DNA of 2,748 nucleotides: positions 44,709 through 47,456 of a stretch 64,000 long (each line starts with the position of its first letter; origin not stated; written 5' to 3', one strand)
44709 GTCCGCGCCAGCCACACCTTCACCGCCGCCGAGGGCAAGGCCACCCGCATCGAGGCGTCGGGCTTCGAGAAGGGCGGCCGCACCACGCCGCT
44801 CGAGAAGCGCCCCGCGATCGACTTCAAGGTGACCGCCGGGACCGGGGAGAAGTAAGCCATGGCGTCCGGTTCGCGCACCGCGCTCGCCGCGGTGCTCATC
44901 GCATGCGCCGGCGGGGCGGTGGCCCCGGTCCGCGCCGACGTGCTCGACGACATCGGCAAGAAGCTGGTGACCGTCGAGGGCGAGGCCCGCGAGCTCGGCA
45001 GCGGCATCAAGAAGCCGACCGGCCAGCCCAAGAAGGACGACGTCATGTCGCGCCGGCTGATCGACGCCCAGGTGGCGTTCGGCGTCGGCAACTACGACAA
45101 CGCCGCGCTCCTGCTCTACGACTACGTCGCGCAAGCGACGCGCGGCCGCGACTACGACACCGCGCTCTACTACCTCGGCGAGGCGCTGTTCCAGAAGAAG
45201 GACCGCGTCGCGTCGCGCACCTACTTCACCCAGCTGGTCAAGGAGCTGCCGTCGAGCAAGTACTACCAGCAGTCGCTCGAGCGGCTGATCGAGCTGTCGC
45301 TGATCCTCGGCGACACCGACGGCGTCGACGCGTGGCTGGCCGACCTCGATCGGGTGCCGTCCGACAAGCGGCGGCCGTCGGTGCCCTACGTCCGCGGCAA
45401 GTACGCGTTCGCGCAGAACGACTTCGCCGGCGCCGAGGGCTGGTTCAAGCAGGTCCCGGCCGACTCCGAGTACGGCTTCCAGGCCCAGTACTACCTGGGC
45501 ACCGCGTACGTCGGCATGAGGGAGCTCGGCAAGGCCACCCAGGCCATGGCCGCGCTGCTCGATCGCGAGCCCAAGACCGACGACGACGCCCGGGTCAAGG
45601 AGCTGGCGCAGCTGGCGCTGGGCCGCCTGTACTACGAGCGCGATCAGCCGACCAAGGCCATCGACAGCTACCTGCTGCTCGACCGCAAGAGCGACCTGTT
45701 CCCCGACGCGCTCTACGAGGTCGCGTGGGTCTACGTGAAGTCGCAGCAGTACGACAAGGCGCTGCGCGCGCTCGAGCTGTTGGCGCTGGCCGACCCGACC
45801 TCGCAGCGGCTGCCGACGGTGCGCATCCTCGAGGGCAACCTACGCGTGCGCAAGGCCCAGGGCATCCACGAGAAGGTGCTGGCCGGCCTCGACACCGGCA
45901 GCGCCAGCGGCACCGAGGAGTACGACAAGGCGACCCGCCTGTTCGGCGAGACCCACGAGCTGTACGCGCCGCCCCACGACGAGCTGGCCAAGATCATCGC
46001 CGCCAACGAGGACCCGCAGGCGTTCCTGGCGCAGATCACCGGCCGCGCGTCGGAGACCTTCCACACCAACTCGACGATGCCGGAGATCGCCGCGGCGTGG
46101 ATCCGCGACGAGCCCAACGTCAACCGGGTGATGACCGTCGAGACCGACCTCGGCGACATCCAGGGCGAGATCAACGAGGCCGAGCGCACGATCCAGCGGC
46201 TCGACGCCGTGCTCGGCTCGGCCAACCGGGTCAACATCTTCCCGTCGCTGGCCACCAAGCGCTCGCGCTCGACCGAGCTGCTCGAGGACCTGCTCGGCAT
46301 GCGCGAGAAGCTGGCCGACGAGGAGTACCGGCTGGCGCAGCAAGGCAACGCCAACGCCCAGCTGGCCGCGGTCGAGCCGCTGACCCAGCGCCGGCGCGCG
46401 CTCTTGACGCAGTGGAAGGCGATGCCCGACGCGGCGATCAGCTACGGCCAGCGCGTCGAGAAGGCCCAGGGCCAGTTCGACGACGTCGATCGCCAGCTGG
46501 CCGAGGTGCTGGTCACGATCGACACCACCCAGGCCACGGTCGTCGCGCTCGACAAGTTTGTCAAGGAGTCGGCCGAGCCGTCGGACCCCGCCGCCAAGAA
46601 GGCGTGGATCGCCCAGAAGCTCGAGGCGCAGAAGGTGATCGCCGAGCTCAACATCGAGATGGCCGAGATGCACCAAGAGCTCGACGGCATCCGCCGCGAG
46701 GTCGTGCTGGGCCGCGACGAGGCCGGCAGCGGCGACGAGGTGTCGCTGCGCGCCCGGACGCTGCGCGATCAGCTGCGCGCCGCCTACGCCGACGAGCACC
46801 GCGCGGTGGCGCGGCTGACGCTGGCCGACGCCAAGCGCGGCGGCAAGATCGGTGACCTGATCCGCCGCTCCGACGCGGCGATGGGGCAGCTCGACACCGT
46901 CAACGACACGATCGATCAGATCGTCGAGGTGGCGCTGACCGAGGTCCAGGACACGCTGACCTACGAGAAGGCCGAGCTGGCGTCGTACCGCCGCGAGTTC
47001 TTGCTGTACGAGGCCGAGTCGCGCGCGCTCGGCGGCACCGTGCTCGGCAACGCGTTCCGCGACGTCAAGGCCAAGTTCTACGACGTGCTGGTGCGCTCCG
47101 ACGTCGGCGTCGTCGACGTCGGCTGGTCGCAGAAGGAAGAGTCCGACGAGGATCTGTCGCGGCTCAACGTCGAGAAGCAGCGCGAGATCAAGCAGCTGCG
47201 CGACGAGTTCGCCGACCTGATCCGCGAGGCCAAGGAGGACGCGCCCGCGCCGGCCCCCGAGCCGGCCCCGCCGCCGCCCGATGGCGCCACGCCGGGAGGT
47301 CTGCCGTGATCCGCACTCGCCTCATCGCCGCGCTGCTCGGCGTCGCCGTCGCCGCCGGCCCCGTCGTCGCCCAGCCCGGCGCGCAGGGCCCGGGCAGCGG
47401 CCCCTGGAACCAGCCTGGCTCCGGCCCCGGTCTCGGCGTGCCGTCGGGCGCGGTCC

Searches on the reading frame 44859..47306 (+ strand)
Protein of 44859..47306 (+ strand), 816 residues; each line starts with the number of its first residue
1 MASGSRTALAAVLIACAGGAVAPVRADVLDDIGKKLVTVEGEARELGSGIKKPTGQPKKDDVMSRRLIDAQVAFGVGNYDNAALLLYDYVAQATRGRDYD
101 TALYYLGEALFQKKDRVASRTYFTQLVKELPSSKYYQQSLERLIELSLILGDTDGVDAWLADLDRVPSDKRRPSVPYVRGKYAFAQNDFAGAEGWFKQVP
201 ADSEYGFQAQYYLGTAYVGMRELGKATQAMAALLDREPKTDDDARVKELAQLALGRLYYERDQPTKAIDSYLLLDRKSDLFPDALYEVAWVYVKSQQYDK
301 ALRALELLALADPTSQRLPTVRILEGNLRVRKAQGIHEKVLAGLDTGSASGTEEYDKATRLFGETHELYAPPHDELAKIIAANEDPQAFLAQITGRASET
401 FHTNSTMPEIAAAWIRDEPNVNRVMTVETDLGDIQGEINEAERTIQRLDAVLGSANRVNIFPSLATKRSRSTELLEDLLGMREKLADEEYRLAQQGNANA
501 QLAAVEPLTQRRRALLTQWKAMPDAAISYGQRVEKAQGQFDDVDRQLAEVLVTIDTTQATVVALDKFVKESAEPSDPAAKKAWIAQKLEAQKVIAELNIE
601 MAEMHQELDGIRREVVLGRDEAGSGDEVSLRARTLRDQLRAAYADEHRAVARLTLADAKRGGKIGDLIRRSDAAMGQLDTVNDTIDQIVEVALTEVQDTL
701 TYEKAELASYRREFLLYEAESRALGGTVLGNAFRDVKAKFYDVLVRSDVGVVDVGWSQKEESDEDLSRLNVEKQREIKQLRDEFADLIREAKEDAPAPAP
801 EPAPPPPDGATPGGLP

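Call 11: search_protein_families(library=pfam, proteins=[window:44859-47306:+], max_evalue=0.01)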
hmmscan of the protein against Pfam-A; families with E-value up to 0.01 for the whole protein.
window:44859-47306:+ (816 aa): 9 families
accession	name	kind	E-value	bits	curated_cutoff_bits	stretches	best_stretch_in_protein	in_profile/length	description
PF07719.23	TPR_2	-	1.3e-11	44.1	27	1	282-314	1-33/34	Tetratricopeptide repeat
PF13174.12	TPR_6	-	1e-10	42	26.3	1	102-133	2-33/33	Tetratricopeptide repeat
PF14559.12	TPR_19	-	2.3e-07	31.5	25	0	281-316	24-59/68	Tetratricopeptide repeat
PF25064.1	ARM_TT21_5th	-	7.4e-06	26.7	27.8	1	102-212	3-111/117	TT21 fifth ARM repeats domain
PF14853.12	Fis1_TPR_C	-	0.00013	22.6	25.3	0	211-240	5-34/53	Fis1 C-terminal tetratricopeptide repeat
PF13432.12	TPR_16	-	0.00023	22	32.7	1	70-133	4-64/65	Tetratricopeptide repeat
PF13525.12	YfiO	-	0.00095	19.4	25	0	77-149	56-139/203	Outer membrane lipoprotein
PF13428.12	TPR_14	-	0.0086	17.1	23.5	0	282-316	1-35/44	Tetratricopeptide repeat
PF13181.12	TPR_8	-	0.0094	16.5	25.7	0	283-313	2-32/34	Tetratricopeptide repeat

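Call 30: search_protein_families(library=ncbifam, proteins=[window:44859-47306:+], max_evalue=0.01)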
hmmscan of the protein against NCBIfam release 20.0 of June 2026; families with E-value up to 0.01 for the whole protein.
window:44859-47306:+ (816 aa): 8 families
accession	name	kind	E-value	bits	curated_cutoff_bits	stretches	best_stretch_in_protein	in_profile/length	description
NF033756.1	gliding_GltC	equivalog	5.3e-15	55.2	450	2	208-305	277-382/622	adventurous gliding motility protein GltC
TIGR02795.1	tol_pal_ybgF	equivalog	1.2e-14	54.9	90.1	2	71-146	10-85/119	tol-pal system protein YbgF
TIGR02917.1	PEP_TPR_lipo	equivalog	9.9e-09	33.6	312.2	2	173-304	703-825/899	XrtA/PEP-CTERM system TPR-repeat protein PrsT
TIGR02552.1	LcrH_SycD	equivalog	0.00029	20.6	104.8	0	284-317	20-53/136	SycD/LcrH family type III secretion system chaperone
NF040959.1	MamA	equivalog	0.00059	19.3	200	0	210-317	38-140/204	magnetosome protein MamA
TIGR02168.1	SMC_prok_B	equivalog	0.00063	17.6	567.35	1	426-725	683-987/1181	chromosome segregation protein SMC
NF047481.1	lipo_LIC12587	subfamily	0.00091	18.7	200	0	151-307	38-191/213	LIC12587 family lipoprotein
TIGR03302.1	OM_YfiO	subfamily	0.0012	18.4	81.4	0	71-150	78-165/239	outer membrane protein assembly factor BamD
